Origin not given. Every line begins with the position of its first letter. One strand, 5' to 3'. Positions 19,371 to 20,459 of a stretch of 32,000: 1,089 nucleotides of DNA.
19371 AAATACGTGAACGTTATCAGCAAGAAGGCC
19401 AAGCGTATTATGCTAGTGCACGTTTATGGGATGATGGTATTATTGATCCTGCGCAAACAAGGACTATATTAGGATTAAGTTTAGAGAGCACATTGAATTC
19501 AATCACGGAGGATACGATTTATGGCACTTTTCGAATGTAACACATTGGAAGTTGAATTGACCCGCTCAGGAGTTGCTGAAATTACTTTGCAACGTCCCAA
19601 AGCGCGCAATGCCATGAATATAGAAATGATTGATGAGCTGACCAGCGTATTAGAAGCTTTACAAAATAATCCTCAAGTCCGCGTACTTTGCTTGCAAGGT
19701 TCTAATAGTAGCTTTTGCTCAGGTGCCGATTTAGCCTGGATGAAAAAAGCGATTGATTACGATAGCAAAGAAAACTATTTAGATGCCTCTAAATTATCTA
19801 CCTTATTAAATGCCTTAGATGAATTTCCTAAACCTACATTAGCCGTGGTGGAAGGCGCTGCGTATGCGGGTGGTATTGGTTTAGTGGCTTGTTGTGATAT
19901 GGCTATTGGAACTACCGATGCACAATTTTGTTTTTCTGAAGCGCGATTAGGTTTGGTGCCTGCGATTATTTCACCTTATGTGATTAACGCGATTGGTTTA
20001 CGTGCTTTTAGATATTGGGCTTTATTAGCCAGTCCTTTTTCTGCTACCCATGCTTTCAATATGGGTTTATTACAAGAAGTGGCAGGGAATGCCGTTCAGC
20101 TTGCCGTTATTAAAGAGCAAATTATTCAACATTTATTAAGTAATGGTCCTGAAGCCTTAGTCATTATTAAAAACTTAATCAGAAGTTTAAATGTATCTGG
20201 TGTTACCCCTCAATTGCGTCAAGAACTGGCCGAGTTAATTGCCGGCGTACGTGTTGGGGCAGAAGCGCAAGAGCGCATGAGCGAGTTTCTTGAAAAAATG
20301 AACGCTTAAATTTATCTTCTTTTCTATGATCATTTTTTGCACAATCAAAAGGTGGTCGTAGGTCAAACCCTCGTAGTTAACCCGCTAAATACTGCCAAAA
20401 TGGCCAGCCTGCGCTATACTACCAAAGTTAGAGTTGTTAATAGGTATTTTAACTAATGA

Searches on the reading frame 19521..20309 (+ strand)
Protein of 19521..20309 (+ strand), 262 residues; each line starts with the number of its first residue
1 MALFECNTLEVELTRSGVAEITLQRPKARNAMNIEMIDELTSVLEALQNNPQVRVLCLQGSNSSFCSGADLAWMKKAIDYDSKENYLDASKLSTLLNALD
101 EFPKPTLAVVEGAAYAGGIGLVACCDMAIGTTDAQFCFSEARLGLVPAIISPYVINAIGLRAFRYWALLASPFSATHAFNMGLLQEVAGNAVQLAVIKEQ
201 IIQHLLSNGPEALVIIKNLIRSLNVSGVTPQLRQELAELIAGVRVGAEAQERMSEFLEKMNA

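Call 7: search_protein_families(library=pfam, proteins=[window:19521-20309:+], max_evalue=0.001)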
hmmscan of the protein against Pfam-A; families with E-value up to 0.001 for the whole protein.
window:19521-20309:+ (262 aa): 2 families
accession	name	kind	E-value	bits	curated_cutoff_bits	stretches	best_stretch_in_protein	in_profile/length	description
PF00378.25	ECH_1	-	9.3e-46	156.6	27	1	15-261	3-245/251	Enoyl-CoA hydratase/isomerase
PF16113.10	ECH_2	-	6.4e-28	98.7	27.2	1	19-208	2-191/335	Enoyl-CoA hydratase/isomerase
